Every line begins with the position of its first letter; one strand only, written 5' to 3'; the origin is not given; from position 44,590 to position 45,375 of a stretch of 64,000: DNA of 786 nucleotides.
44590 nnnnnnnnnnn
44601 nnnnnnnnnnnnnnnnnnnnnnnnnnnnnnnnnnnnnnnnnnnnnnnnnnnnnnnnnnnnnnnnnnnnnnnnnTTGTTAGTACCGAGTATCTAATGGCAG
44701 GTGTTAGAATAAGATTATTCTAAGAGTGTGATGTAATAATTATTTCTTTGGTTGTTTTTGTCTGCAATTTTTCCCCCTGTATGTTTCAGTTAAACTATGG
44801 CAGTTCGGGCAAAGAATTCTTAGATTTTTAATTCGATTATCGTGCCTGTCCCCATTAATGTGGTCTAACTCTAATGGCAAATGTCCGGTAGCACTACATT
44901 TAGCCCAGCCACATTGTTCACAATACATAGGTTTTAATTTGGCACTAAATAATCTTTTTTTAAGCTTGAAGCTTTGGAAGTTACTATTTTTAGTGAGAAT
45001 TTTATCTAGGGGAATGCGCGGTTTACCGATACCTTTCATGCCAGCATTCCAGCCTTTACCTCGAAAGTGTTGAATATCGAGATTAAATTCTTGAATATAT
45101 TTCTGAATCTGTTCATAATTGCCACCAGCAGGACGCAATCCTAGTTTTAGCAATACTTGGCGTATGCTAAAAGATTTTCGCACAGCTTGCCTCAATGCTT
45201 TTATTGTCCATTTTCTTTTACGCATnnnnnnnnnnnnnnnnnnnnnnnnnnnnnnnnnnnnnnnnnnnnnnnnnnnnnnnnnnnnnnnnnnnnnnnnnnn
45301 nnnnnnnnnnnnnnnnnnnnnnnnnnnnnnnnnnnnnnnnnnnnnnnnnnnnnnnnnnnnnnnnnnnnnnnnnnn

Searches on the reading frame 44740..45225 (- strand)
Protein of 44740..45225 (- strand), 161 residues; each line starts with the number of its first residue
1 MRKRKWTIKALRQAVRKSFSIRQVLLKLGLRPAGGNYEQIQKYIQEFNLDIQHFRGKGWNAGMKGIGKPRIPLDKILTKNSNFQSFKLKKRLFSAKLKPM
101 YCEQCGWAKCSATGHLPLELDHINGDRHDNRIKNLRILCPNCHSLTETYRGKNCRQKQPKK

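Call 10: search_protein_families(library=pfam, proteins=[window:44740-45225:-])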
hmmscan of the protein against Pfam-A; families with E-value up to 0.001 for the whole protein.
window:44740-45225:- (161 aa): 1 family
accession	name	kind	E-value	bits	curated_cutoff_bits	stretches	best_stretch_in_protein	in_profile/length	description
PF13392.12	HNH_3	-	3.8e-06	26.9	24.8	1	113-137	12-38/46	HNH endonuclease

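Call 21: find_encoding_contigs(protein=window:44740-45225:-, flank=6000, max_places=8)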
Protein window:44740-45225:- (161 aa): no gene with exactly this product is on record in the collection.

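Call 25: find_homologous_proteins(query=window:44740-45225:-)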
Query window:44740-45225:- (161 aa): 4242 proteins with E <= 0.001 among 4271 candidates; the best 120 are listed.
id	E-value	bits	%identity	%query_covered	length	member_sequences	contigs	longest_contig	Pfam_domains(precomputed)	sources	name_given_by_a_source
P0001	1.6e-106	371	100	100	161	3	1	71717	PF13392.13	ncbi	ncbi:MAG: HNH endonuclease signature motif containing protein [Patescibacteria group bacterium]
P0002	1.9e-90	319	87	98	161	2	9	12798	PF13392.13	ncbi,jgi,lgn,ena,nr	ncbi:TPA: hypothetical protein DCR79_01285 [Patescibacteria group bacterium]|nr:hypothetical protein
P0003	6.4e-83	295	84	94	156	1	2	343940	PF13392.13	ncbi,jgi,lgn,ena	ncbi:MAG: HNH endonuclease signature motif containing protein [Patescibacteria group bacterium]|jgi:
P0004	3.1e-82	292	83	94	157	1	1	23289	PF13392.13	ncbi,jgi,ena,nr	ncbi:HNH endonuclease [Patescibacteria group bacterium]|nr:HNH endonuclease [Patescibacteria group b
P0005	1.0e-79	284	80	94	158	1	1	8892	PF13392.13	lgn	-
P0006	3.1e-74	266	71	98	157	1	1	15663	PF13392.13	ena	-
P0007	8.5e-74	265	71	99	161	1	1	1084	PF01844.30,PF13392.13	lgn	-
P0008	1.0e-73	265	74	94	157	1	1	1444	PF01844.30,PF13392.13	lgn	-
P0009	1.2e-73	264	73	95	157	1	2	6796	PF01844.30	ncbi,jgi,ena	-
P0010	1.8e-73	264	69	98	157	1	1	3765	PF13392.13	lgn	-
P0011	2.2e-73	264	74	94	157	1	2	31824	PF13392.13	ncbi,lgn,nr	ncbi:MAG: HNH endonuclease [Candidatus Magasanikbacteria bacterium]|nr:HNH endonuclease [Candidatus 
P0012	3.4e-73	263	72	94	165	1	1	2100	PF01844.30,PF13392.13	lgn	-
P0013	3.5e-73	263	74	94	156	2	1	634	PF13392.13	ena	-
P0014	4.2e-73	263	72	97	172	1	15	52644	PF13392.13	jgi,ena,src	-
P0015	4.8e-73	262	71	98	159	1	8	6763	PF01844.30,PF13392.13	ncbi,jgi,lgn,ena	-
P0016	7.6e-73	262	74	94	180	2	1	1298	PF01844.30,PF13392.13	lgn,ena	-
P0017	1.2e-72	261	69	97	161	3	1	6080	PF01844.30,PF13392.13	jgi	-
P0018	1.5e-72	261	72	94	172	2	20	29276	PF13392.13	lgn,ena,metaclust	metaclust:\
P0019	1.7e-72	261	69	95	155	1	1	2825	PF01844.30,PF13392.13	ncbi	-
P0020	1.7e-72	261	71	94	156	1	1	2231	PF13392.13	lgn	-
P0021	2.8e-72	260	70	98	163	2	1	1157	PF01844.30,PF13392.13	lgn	-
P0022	2.9e-72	260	70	98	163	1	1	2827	PF13392.13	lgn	-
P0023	3.6e-72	260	72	95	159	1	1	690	PF01844.30,PF13392.13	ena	-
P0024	7.0e-72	259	72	94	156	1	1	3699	PF13392.13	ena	-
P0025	7.4e-72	259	71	94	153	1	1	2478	PF01844.30,PF13392.13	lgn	-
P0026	9.1e-72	258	72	98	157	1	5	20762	PF13392.13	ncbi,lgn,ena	-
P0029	1.3e-71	258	68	99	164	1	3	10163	PF13392.13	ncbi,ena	-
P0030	1.4e-71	258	71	95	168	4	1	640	PF01844.30,PF13392.13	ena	-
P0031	1.6e-71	258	74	94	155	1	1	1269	PF01844.30,PF13392.13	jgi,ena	jgi:hypothetical protein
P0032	1.6e-71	257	72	94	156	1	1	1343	PF13392.13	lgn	-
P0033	1.7e-71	257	72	95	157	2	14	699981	PF13392.13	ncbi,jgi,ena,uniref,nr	ncbi:hypothetical protein A3K24_00965 [candidate division Kazan bacterium RIFCSPHIGHO2_01_FULL_44_14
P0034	1.8e-71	257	71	94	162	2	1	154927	PF13392.13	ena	-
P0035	2.2e-71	257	70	94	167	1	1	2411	PF13392.13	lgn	-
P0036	2.4e-71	257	70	94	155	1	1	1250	PF01844.30,PF13392.13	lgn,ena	-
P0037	2.6e-71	257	70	94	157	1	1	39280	PF01844.30,PF13392.13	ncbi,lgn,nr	ncbi:HNH endonuclease [Candidatus Wolfebacteria bacterium]|nr:HNH endonuclease [Candidatus Wolfebact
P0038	2.6e-71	257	70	94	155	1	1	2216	PF01844.30,PF13392.13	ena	-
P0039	2.6e-71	257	70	95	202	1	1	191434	PF01844.30,PF13392.13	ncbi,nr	ncbi:MAG: HNH endonuclease [Candidatus Liptonbacteria bacterium]|nr:HNH endonuclease [Candidatus Lip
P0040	2.7e-71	257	68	99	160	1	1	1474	PF01844.30,PF13392.13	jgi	-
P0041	2.7e-71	257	69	96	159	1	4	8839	PF01844.30,PF13392.13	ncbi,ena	-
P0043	3.1e-71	257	70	96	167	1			PF13392.13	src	-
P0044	3.9e-71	256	69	95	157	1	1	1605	PF13392.13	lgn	-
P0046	5.5e-71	256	71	94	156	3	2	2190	PF01844.30,PF13392.13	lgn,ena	-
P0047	6.1e-71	256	72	94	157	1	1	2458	PF13392.13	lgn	-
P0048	6.3e-71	256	71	94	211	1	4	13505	PF01844.30,PF13392.13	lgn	-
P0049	8.0e-71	255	70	94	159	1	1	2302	PF13392.13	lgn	-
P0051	1.3e-70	255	70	94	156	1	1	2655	PF13392.13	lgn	-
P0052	1.7e-70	254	72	94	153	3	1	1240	PF13392.13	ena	-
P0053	1.7e-70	254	70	94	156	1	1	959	PF01844.30,PF13392.13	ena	-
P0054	1.7e-70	254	72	94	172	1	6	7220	PF13392.13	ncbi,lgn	-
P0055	1.7e-70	254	73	94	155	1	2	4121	PF01844.30,PF13392.13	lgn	-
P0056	1.7e-70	254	71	94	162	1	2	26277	PF13392.13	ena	-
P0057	1.8e-70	254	71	94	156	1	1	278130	PF13392.13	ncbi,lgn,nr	ncbi:MAG: HNH endonuclease signature motif containing protein [Candidatus Jorgensenbacteria bacteriu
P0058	1.9e-70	254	72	94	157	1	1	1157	PF13392.13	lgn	-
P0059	1.9e-70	254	70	94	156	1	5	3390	PF01844.30,PF13392.13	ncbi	-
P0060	2.1e-70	254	72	94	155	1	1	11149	PF01844.30,PF13392.13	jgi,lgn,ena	-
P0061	2.4e-70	254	67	99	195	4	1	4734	PF13392.13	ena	-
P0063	2.6e-70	254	69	98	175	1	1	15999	PF01844.30,PF13392.13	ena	-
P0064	3.2e-70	253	72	98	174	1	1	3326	PF13392.13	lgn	-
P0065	3.3e-70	253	71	94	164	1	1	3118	PF13392.13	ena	-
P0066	3.7e-70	253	70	94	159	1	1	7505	PF01844.30,PF13392.13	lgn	-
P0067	3.7e-70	253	70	94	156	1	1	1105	PF13392.13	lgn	-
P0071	5.8e-70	252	71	95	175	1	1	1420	PF01844.30,PF13392.13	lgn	-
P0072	5.8e-70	252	70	94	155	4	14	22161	PF01844.30,PF13392.13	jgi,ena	-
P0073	6.0e-70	252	70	94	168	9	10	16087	PF01844.30,PF13392.13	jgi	-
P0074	6.5e-70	252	70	96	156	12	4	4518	PF01844.30,PF13392.13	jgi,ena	-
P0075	7.0e-70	252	70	94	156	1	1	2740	PF01844.30,PF13392.13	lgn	-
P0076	7.3e-70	252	68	98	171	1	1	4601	PF01844.30,PF13392.13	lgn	-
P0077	7.5e-70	252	68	94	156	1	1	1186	PF13392.13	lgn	-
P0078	7.6e-70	252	71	94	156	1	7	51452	PF01844.30,PF13392.13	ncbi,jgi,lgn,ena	-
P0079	8.3e-70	252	68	97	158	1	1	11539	PF13392.13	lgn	-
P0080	8.7e-70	252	70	94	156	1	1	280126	PF01844.30,PF13392.13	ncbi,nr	ncbi:HNH endonuclease [Candidatus Azambacteria bacterium]|nr:HNH endonuclease [Candidatus Azambacter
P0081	8.8e-70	252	68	94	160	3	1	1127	PF01844.30,PF13392.13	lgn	-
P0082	1.2e-69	251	69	98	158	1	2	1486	PF13392.13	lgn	-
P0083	1.2e-69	251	68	96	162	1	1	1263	PF01844.30,PF13392.13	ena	-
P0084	1.4e-69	251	70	94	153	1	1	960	PF13392.13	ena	-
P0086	1.6e-69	251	68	98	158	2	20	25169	PF13392.13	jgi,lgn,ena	-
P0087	1.7e-69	251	69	96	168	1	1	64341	PF13392.13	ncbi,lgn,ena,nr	ncbi:MAG: HNH endonuclease [Parcubacteria group bacterium Gr01-1014_30]|nr:MAG: HNH endonuclease [Pa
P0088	1.8e-69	251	70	94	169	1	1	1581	PF01844.30,PF13392.13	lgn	-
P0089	1.8e-69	251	70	94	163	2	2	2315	PF01844.30,PF13392.13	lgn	-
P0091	2.7e-69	250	68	98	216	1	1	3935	PF01844.30,PF13392.13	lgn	-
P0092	2.7e-69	250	70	94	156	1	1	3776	PF01844.30,PF13392.13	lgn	-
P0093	2.9e-69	250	69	94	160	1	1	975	PF01844.30,PF13392.13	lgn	-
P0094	2.9e-69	250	68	98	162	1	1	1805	PF01844.30,PF13392.13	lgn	-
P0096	3.3e-69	250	66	99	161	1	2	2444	PF01844.30,PF13392.13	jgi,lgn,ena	-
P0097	3.5e-69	250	67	99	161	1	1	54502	PF01844.30,PF13392.13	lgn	-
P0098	3.6e-69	250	69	97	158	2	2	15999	PF01844.30,PF13392.13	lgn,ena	-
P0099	3.9e-69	250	72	94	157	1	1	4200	PF01844.30,PF13392.13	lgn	-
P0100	4.0e-69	250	70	94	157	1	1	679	PF01844.30,PF13392.13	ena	-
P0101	4.3e-69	250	70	94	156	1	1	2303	PF13392.13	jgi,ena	-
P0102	4.5e-69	250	70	94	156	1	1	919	PF13392.13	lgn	-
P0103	4.5e-69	250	71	94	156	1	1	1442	PF13392.13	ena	-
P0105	5.2e-69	249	70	99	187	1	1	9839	PF01844.30,PF13392.13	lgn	-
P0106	5.2e-69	249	71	94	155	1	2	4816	PF01844.30,PF13392.13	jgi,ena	-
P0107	7.0e-69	249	70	94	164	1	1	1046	PF01844.30,PF13392.13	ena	-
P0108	7.5e-69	249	66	94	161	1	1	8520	PF13392.13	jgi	jgi:hypothetical protein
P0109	7.9e-69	249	70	94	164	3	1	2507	PF13392.13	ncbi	-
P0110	8.2e-69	249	65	98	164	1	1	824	PF01844.30,PF13392.13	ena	-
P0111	1.1e-68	248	67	98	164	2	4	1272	PF13392.13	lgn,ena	-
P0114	1.2e-68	248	70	94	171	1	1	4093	PF13392.13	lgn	-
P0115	1.2e-68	248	68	95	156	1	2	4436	PF13392.13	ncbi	-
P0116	1.3e-68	248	68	96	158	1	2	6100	PF13392.13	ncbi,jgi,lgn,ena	-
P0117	1.3e-68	248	70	95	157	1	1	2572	PF01844.30,PF13392.13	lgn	-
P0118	1.8e-68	248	68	94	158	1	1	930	PF01844.30,PF13392.13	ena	-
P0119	2.1e-68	247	66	96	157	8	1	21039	PF01844.30,PF13392.13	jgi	-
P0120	2.1e-68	247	66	100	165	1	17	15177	PF01844.30,PF13392.13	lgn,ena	-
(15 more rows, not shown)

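Call 27: find_encoding_contigs(protein=P0001, flank=3000, max_places=3)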
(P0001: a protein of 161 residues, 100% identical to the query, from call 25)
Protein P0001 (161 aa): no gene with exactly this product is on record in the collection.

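Call 28: find_encoding_contigs(protein=P0003, flank=4000, max_places=3)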
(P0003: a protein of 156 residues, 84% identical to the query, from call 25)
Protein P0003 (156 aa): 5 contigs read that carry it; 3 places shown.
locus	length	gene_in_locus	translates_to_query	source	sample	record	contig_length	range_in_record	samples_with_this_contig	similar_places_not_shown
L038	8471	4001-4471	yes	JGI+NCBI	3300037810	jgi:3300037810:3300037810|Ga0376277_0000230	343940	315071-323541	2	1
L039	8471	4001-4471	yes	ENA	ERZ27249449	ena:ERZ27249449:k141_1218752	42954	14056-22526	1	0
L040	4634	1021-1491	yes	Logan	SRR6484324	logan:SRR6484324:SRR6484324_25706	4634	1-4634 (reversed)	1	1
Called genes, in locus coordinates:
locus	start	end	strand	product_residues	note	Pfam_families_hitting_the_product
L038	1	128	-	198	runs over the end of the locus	PF02698:DUF218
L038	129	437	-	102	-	-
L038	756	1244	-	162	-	-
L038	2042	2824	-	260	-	PF05175:MTS, PF05401:NodS, PF05891:Methyltransf_PK, PF13489:Methyltransf_23, PF01209:Ubie_methyltran, PF13847:Methyltransf_31, PF08241:Methyltransf_11, PF08242:Methyltransf_12, +2 more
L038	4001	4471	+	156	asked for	PF13392:HNH_3 (weak)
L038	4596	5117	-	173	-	-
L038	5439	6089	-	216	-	-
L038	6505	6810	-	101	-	-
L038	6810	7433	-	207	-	-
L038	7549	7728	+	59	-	-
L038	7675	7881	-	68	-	-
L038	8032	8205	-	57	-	-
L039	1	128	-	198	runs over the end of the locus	PF02698:DUF218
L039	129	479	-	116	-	-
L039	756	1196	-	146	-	-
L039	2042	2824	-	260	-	PF05175:MTS, PF05401:NodS, PF05891:Methyltransf_PK, PF13489:Methyltransf_23, PF01209:Ubie_methyltran, PF13847:Methyltransf_31, PF08241:Methyltransf_11, PF08242:Methyltransf_12, +2 more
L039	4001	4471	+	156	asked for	PF13392:HNH_3 (weak)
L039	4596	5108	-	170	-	-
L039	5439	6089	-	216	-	-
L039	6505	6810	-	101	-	-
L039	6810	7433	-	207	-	-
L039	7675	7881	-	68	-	-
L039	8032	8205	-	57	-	-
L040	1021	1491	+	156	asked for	PF13392:HNH_3 (weak)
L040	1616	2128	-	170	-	-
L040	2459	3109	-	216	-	-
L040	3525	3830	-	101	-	-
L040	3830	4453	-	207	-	-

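Call 29: find_encoding_contigs(protein=P0033, flank=4000, max_places=4)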
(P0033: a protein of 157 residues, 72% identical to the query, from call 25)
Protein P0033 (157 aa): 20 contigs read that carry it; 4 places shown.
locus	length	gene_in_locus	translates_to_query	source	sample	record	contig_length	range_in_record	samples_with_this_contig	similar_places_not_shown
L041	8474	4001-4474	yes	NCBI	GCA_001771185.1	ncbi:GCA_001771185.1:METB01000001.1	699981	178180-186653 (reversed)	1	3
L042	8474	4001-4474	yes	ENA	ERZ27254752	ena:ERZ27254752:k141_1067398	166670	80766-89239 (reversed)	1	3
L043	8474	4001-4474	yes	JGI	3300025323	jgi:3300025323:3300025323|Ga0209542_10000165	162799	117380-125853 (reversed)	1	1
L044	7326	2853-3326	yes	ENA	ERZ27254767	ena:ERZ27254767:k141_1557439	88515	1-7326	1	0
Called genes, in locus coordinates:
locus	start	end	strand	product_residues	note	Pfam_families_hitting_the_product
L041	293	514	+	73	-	PF03840:SecG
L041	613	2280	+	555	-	PF00496:SBP_bac_5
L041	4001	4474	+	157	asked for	PF13392:HNH_3 (weak)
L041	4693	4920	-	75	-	-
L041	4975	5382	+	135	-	PF01476:LysM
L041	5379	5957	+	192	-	PF02698:DUF218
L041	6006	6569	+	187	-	PF04011:LemA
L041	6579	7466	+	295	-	PF05569:Peptidase_M56 (faint), PF01435:Peptidase_M48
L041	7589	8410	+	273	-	-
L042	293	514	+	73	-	PF03840:SecG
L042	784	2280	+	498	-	PF00496:SBP_bac_5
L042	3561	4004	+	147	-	-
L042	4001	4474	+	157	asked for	PF13392:HNH_3 (weak)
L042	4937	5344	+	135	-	PF01476:LysM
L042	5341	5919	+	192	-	PF02698:DUF218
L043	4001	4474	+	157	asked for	PF13392:HNH_3 (weak)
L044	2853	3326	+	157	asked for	PF13392:HNH_3 (weak)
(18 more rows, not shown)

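Call 47: find_encoding_contigs(protein=P0057, flank=3000, max_places=2)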
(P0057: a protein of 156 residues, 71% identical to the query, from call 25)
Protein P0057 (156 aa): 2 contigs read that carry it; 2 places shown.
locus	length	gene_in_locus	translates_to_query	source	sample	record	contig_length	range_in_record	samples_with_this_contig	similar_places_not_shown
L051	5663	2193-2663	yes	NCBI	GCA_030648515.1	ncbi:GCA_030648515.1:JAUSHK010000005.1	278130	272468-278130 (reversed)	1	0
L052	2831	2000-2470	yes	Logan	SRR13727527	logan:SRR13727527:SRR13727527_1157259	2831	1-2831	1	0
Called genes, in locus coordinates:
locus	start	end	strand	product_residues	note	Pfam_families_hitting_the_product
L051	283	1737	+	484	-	PF00009:GTP_EFTU, PF00071:Ras (weak), PF01926:MMR_HSR1, PF22042:EF-G_D2, PF11987:IF-2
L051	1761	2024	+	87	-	PF02033:RBFA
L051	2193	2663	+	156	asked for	PF13392:HNH_3 (weak)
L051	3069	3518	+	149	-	PF01230:HIT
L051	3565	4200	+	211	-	PF13473:Cupredoxin_1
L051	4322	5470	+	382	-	PF00579:tRNA-synt_1b, PF22421:SYY_C-terminal (weak), PF01479:S4 (weak)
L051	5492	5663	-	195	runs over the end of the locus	PF00574:CLP_protease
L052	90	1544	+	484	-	PF00009:GTP_EFTU, PF00071:Ras (weak), PF01926:MMR_HSR1, PF22042:EF-G_D2, PF11987:IF-2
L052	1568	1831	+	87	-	PF02033:RBFA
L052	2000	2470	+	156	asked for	PF13392:HNH_3 (weak)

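Call 48: find_encoding_contigs(protein=P0080, flank=3000, max_places=2)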
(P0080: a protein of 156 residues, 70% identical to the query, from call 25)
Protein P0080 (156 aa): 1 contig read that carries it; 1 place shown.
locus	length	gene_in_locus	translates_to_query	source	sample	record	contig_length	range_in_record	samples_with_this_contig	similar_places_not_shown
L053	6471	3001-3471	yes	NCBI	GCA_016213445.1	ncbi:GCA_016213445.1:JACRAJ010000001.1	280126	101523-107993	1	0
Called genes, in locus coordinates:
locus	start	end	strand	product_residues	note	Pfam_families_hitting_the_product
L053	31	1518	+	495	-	PF00009:GTP_EFTU, PF00071:Ras, PF01926:MMR_HSR1, PF09439:SRPRB (faint), PF22042:EF-G_D2, PF03144:GTP_EFTU_D2 (faint), PF11987:IF-2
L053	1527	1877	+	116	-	PF02033:RBFA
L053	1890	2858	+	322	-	PF01368:DHH, PF02272:DHHA1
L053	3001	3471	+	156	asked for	PF01844:HNH (weak), PF13392:HNH_3 (weak)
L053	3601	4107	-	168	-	-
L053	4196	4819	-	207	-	PF02163:Peptidase_M50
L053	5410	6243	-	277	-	PF03477:ATP-cone, PF22357:AF1548-like_C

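Call 49: find_encoding_contigs(protein=P0039, flank=3000, max_places=2)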
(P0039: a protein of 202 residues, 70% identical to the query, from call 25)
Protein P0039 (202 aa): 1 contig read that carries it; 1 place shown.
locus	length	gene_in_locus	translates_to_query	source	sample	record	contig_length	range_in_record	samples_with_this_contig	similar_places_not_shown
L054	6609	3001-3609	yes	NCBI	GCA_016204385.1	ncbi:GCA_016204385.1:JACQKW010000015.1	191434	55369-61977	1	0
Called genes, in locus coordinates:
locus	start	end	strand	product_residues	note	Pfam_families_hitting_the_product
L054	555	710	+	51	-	-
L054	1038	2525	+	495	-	PF00009:GTP_EFTU, PF01926:MMR_HSR1, PF22042:EF-G_D2, PF11987:IF-2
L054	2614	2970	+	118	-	PF02033:RBFA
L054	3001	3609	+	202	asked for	PF01844:HNH (faint), PF13392:HNH_3 (weak)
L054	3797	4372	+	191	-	PF00156:Pribosyltran (weak)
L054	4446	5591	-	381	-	PF00578:AhpC-TSA, PF08534:Redoxin, PF13905:Thioredoxin_8, PF17991:Thioredoxin_10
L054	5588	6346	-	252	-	PF02683:DsbD_TM, PF13386:DsbD_2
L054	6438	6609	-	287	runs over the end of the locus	PF07731:Cu-oxidase_2 (faint), PF13473:Cupredoxin_1 (faint), PF00127:Copper-bind (weak)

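Call 50: search_protein_families(library=ncbifam, proteins=[window:44740-45225:-], max_evalue=0.01)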
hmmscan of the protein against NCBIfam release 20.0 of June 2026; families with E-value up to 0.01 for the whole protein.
window:44740-45225:- (161 aa): 2 families
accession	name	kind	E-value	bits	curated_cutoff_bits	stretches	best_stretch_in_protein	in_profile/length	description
NF040563.1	guided_IscB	equivalog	0.0014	17.9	175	1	101-154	194-243/314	RNA-guided endonuclease IscB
NF041791.1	anti-phage_ZorE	equivalog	0.0051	15.7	600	1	100-145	206-249/358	type II Zorya anti-phage system protein ZorE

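Call 51: search_protein_families(library=phrogs, proteins=[window:44740-45225:-], max_evalue=0.01)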
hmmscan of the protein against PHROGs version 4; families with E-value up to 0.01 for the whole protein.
window:44740-45225:- (161 aa): 15 families
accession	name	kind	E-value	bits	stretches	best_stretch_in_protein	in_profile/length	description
phrog_10822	-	DNA, RNA and nucleotide metabolism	1.7e-46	159.9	1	1-158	3-159/245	HNH endonuclease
phrog_14736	-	DNA, RNA and nucleotide metabolism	7.4e-22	79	1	77-158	10-90/202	HNH endonuclease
phrog_1271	-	DNA, RNA and nucleotide metabolism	2.8e-08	34.5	1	101-155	268-324/361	HNH endonuclease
phrog_2255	-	DNA, RNA and nucleotide metabolism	2e-07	31.7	1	88-151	103-173/211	HNH endonuclease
phrog_99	-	DNA, RNA and nucleotide metabolism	2.5e-06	28.4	1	113-137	169-195/383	HNH endonuclease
phrog_333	-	DNA, RNA and nucleotide metabolism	2.5e-05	25.5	1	99-144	33-76/138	HNH endonuclease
phrog_5956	-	DNA, RNA and nucleotide metabolism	4e-05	24.3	1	85-150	45-111/138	HNH endonuclease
phrog_4578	-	DNA, RNA and nucleotide metabolism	0.00016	22.6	1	117-138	29-50/130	HNH endonuclease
phrog_119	-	DNA, RNA and nucleotide metabolism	0.00086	19.2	1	89-157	193-265/443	HNH endonuclease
phrog_959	-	DNA, RNA and nucleotide metabolism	0.00087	20.1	1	119-156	78-115/138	HNH endonuclease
phrog_7545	-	DNA, RNA and nucleotide metabolism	0.00088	20.5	1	120-144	106-130/160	HNH endonuclease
phrog_4160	-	unknown function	0.00098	20.1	1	92-147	63-120/178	-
phrog_144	-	DNA, RNA and nucleotide metabolism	0.0011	19.6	1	89-152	72-138/175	HNH endonuclease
phrog_25862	-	DNA, RNA and nucleotide metabolism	0.0024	19.3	1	64-146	58-135/149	HNH endonuclease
phrog_1571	-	DNA, RNA and nucleotide metabolism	0.009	16.9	0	116-144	63-91/128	HNH endonuclease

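Call 60: search_solved_structures(query=window:44740-45225:-, max_evalue=1)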
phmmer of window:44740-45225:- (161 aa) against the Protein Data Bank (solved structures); distinct sequences matched with E-value up to 1: 2.
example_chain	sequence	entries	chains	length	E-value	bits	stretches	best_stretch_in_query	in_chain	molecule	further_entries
1yke_A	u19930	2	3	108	0.66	13.1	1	122-156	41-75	RNA polymerase II mediator complex protein MED7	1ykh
4bkg_A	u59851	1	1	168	0.94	12.6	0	75-107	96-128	SMALL UBIQUITIN-RELATED MODIFIER 2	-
